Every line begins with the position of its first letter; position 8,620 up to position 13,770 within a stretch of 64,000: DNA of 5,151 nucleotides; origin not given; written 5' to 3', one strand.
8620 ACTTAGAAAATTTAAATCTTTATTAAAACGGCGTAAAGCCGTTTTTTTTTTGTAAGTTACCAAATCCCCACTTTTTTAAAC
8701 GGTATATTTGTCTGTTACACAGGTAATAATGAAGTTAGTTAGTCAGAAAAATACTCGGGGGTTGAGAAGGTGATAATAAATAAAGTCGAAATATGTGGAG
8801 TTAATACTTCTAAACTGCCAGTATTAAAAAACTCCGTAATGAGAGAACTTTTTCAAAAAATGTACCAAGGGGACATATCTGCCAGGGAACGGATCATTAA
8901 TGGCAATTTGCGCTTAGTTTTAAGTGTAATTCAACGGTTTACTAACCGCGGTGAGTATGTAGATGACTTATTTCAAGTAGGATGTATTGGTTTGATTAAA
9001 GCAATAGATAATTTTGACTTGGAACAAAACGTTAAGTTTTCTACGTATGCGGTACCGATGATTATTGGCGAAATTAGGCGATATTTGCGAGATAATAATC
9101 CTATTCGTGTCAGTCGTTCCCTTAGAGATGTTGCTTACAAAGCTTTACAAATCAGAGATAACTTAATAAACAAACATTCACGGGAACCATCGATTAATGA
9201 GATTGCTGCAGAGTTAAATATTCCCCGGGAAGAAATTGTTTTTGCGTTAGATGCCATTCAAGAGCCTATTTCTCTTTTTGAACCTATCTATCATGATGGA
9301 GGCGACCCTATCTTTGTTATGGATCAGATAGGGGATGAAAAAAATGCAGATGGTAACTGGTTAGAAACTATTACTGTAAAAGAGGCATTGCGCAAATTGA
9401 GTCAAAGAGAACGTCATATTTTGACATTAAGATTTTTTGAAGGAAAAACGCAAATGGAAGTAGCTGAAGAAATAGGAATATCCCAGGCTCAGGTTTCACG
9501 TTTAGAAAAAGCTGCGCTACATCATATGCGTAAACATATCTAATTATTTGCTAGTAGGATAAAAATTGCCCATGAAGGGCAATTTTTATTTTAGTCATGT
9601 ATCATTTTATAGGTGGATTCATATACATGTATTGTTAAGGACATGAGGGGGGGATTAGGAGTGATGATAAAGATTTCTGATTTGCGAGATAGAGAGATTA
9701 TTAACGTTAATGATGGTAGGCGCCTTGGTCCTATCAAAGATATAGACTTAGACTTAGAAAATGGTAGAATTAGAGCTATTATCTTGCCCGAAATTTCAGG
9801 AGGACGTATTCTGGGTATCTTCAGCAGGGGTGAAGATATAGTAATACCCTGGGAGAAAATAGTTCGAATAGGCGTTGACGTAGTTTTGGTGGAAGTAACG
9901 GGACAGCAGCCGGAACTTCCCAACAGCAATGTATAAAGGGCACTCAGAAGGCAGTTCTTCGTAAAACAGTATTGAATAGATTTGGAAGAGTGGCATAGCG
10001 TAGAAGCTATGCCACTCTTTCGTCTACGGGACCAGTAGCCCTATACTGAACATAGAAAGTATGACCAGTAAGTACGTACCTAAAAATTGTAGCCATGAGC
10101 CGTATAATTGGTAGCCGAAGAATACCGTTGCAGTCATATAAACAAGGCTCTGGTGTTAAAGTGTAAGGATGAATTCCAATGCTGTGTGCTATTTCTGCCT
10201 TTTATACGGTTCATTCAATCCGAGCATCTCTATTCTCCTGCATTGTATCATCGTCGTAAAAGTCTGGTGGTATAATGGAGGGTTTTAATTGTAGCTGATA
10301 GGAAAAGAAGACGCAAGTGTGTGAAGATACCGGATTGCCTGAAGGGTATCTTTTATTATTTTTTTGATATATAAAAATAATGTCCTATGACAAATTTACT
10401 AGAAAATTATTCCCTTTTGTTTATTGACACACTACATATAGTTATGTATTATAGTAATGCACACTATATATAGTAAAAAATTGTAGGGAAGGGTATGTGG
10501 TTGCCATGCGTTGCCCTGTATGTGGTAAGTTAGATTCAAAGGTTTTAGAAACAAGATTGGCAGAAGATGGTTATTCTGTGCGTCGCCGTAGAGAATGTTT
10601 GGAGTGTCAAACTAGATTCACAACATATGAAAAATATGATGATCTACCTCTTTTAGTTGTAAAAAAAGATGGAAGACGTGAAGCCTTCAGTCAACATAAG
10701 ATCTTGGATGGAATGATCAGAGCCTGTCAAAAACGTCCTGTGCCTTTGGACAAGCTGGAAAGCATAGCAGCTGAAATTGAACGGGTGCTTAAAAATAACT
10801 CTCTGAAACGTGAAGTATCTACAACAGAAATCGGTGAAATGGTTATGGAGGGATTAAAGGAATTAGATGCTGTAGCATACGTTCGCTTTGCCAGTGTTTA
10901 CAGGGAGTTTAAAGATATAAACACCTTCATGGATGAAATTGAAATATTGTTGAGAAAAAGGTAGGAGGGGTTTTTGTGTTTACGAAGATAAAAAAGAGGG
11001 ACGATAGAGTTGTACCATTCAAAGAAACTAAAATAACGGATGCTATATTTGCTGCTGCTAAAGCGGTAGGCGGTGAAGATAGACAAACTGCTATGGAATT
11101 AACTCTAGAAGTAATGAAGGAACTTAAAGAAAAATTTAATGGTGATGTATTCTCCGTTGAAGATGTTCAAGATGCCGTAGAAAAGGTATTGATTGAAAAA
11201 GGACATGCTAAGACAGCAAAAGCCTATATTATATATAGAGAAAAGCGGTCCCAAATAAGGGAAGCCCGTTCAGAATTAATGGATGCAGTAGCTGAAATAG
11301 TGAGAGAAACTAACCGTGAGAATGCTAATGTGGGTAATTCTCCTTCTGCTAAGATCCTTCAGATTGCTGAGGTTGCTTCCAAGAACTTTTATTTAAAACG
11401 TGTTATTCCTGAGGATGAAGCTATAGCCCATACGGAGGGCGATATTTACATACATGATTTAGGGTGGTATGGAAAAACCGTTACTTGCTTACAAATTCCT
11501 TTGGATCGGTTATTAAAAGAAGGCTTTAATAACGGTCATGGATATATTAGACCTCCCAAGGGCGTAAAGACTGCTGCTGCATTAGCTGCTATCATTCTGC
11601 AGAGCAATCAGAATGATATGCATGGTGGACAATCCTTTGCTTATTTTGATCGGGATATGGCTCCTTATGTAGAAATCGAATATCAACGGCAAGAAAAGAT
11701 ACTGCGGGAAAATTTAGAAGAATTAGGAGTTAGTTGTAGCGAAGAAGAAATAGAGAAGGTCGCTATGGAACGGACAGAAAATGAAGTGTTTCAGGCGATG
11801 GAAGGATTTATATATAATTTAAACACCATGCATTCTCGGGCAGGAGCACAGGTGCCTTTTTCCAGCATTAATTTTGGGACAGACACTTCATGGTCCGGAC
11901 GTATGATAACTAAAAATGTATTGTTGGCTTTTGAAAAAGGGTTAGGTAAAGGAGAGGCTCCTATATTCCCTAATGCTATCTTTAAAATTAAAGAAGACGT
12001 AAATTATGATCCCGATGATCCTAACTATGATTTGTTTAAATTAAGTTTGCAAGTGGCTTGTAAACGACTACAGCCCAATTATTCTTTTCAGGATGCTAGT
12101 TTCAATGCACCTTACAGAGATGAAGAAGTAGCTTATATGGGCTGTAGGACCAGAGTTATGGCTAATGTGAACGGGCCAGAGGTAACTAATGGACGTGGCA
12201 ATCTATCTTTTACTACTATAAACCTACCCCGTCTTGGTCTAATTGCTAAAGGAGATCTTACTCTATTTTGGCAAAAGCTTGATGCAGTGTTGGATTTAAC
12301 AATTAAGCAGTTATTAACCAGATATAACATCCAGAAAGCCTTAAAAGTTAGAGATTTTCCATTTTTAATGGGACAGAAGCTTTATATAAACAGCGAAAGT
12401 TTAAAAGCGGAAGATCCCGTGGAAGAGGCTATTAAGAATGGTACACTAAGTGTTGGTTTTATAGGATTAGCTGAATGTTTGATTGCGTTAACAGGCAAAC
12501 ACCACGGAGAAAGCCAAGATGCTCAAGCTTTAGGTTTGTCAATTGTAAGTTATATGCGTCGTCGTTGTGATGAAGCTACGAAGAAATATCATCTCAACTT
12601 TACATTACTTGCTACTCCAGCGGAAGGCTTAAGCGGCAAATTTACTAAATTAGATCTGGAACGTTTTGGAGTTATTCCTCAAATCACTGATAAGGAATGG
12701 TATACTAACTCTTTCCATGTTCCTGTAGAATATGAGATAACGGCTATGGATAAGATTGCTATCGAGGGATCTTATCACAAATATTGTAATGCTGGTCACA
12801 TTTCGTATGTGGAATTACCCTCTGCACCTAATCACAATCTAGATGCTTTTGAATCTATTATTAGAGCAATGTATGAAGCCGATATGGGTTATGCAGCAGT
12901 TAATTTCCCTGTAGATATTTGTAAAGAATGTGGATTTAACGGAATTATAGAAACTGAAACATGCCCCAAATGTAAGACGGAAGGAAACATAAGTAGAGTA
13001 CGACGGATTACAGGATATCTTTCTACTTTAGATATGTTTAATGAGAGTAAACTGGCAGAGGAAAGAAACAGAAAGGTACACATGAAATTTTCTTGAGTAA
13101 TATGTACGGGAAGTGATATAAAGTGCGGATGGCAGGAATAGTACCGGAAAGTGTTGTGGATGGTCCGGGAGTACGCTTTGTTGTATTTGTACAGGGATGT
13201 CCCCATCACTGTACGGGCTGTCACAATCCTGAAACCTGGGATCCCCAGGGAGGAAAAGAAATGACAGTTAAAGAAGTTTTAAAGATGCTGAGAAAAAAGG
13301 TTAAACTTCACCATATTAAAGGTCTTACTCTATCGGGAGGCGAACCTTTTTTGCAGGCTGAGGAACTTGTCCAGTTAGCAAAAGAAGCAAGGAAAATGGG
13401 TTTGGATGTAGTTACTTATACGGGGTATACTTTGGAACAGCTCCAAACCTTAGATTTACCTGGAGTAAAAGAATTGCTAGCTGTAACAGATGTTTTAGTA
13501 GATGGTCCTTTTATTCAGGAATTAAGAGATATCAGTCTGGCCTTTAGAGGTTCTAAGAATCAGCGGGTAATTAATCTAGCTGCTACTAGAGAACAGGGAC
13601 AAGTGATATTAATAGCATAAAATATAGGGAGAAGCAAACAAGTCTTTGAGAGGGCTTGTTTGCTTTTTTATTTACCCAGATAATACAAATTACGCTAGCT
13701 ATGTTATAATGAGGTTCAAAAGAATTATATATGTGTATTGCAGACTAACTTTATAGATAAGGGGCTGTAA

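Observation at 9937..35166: ~25-kb insertion between ylmC and ylmD relative to the B. subtilis sigG-ylm-divIVA synteny, most of it looking like a spore-surface island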

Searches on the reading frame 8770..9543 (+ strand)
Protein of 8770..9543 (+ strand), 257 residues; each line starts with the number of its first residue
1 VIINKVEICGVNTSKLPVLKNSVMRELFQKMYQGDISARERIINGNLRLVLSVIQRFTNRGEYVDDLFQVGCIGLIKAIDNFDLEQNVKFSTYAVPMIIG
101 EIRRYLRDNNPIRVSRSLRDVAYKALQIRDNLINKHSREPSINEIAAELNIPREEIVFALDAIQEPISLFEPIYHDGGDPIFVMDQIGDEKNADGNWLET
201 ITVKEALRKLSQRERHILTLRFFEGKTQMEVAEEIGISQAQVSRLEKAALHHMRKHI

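Call 11: find_related_loci(query=window:8770-9543:+, collection=genome_contigs, flank=10000)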
Query window:8770-9543:+ (257 aa) in genome_contigs; peptide patterns used: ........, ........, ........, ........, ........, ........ (x = any residue, [..] = any of these).
600 stretches matched a pattern (row limit reached: there are more); 599 encode a relative of the query (tblastn E <= 1e-3); the best 80 are kept; 80 distinct loci.
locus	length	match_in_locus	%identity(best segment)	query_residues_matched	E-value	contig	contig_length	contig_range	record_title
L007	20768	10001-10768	88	2-257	3e-157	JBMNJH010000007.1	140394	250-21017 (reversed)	MAG: Peptococcia bacterium isolate SBF912LR0HQ0160 contig_40098, whole genome shotgun sequence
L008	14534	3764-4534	88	1-257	1e-154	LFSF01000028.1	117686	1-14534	MAG: Clostridiales bacterium DTU073 scaffold1149, whole genome shotgun sequence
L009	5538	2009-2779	88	1-257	6e-156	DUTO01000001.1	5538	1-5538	MAG TPA_asm: Clostridia bacterium isolate AS05jafATM_84 1100_AS05, whole genome shotgun sequence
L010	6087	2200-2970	87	1-257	1e-152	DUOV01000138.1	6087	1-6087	MAG TPA_asm: Clostridia bacterium isolate AS08sgBPME_225 195951_AS08, whole genome shotgun sequence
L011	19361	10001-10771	86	1-257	7e-151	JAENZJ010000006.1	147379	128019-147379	MAG: Thermincola ferriacetica isolate BM5_bin.4 BM5_bin4_NODE_51_length_147379_cov_8.223188, whole genome shotgun sequen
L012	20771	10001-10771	85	1-257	5e-150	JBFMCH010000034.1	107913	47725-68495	MAG: Bacillota bacterium isolate MAG188 MAG188_34, whole genome shotgun sequence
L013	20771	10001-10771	84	1-257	9e-150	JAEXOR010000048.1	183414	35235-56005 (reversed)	MAG: Bacillota bacterium isolate OH_HBrB_152 k127_2408623, whole genome shotgun sequence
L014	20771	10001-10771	86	1-257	4e-149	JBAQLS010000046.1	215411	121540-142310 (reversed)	MAG: Carboxydocellales bacterium isolate MFD12068_ilm_asm_bin15 k127_11071, whole genome shotgun sequence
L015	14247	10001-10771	85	1-257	3e-149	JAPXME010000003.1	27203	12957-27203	MAG: Clostridiaceae bacterium isolate binned_ad_5.45 NODE_1690_length_27203_cov_1.352489, whole genome shotgun sequence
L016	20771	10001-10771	84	1-257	2e-148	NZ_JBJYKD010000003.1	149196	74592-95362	Thermoanaerobacterium sp. DL9XJH110 NODE_3_length_149196_cov_223.088278, whole genome shotgun sequence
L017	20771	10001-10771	84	1-257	1e-147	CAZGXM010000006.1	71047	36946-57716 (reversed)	MAG TPA_asm: uncultured Thermoanaerobacteraceae bacterium isolate SRP216583_co2_239 genome assembly, contig: NODE_141_le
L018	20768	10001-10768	84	2-257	3e-147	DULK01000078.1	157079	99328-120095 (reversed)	MAG TPA_asm: Syntrophomonadaceae bacterium isolate AS04akNAM_112 51525_AS04, whole genome shotgun sequence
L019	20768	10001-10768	83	2-257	5e-147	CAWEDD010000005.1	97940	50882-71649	MAG: uncultured Peptococcaceae bacterium isolate MFD01231.bin.2.34 genome assembly, contig: contig_17067, whole genome s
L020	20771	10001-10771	84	1-257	1e-145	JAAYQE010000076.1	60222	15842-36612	MAG: Syntrophomonadaceae bacterium isolate AS22ysBPME_318 62534_AS22, whole genome shotgun sequence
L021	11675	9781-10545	84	4-257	6e-145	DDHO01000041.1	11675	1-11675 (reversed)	MAG TPA_asm: Firmicutes bacterium UBA1874 UBA1874_contig_4097, whole genome shotgun sequence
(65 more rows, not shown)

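Call 92: list_cluster_members(proteins=[window:8770-9543:+, window:10976-13096:+, window:34212-34991:+])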
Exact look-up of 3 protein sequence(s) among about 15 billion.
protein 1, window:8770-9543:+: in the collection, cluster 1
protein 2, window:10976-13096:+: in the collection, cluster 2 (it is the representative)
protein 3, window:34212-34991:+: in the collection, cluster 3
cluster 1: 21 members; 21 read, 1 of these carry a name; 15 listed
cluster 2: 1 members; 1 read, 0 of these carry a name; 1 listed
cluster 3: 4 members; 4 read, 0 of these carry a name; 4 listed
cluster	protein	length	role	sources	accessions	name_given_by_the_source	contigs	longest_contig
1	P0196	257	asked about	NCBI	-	-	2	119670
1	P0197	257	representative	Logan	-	-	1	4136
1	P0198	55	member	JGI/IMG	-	RNA polymerase sporulation-specific sigma factor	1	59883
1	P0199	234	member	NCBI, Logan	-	-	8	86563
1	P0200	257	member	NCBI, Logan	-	-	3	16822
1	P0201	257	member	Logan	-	-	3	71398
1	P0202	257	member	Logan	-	-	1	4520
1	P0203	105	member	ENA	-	-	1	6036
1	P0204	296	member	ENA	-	-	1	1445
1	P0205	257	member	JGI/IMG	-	-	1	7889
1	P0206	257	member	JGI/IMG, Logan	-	-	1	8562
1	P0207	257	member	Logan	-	-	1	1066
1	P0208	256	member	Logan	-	-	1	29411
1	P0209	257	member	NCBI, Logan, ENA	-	-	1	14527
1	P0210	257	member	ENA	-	-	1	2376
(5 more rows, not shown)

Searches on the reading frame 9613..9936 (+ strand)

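Call 4: search_protein_families(library=pfam, proteins=[window:9613-9936:+], max_evalue=0.01)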
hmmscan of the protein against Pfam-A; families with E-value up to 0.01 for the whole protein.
window:9613-9936:+ (107 aa): 1 family
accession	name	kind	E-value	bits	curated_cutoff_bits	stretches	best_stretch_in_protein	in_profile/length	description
PF05239.21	PRC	-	1.9e-13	50.6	21.2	1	18-96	3-74/78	PRC-barrel domain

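Call 83: search_protein_families(library=ncbifam, proteins=[window:9613-9936:+], max_evalue=0.00001)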
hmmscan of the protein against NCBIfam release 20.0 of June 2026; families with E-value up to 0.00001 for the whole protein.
window:9613-9936:+ (107 aa): 1 family
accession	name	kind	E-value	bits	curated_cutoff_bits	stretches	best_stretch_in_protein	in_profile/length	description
TIGR02888.1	spore_YlmC_YmxH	subfamily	2.7e-25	88.4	44.2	1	20-95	1-76/76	YlmC/YmxH family sporulation protein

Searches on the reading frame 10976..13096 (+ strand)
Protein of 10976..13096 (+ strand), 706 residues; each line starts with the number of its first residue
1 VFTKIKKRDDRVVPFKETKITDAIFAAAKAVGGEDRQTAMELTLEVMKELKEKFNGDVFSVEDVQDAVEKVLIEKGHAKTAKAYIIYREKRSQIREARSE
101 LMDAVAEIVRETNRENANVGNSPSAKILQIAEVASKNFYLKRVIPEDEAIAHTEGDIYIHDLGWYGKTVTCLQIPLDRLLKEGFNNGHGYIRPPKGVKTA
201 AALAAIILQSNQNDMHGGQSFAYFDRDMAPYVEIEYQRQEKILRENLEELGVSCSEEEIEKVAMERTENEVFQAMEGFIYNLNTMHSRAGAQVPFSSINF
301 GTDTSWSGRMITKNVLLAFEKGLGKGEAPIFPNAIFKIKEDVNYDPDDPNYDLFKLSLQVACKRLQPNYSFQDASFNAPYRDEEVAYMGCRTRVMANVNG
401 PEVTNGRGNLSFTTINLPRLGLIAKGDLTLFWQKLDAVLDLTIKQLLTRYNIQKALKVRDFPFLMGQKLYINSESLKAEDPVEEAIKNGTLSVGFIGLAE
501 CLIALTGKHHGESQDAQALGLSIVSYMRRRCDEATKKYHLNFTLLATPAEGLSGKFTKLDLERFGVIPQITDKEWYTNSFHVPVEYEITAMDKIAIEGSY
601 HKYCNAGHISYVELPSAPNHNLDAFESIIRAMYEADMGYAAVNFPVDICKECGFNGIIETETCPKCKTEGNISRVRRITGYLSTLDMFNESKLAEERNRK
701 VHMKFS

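Call 4: search_protein_families(library=pfam, proteins=[window:10976-13096:+], max_evalue=0.01)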
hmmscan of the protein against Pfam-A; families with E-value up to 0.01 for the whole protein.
window:10976-13096:+ (706 aa): 4 families
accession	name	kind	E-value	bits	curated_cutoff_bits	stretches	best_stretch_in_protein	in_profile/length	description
PF13597.11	NRDD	-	5e-200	666.3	26.2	1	115-702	1-562/562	Anaerobic ribonucleoside-triphosphate reductase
PF03477.21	ATP-cone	-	3e-22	79.4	25.8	1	4-92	2-87/88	ATP cone domain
PF01228.26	Gly_radical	-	1.1e-06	29.6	22.2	1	587-683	4-103/106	Glycine radical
PF11230.13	YjjI-like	-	2.2e-06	26.7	23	1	461-643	265-434/485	Glycyl radical enzyme YjjI-like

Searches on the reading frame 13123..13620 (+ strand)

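Call 4: search_protein_families(library=pfam, proteins=[window:13123-13620:+], max_evalue=0.01)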
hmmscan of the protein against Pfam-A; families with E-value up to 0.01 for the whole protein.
window:13123-13620:+ (165 aa): 2 families
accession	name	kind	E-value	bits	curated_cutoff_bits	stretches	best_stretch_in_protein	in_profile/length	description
PF13353.11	Fer4_12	-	2.5e-45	154.6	22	1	12-150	1-137/137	4Fe-4S single cluster domain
PF04055.27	Radical_SAM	-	3.4e-12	47.3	29.5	1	21-104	2-88/166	Radical SAM superfamily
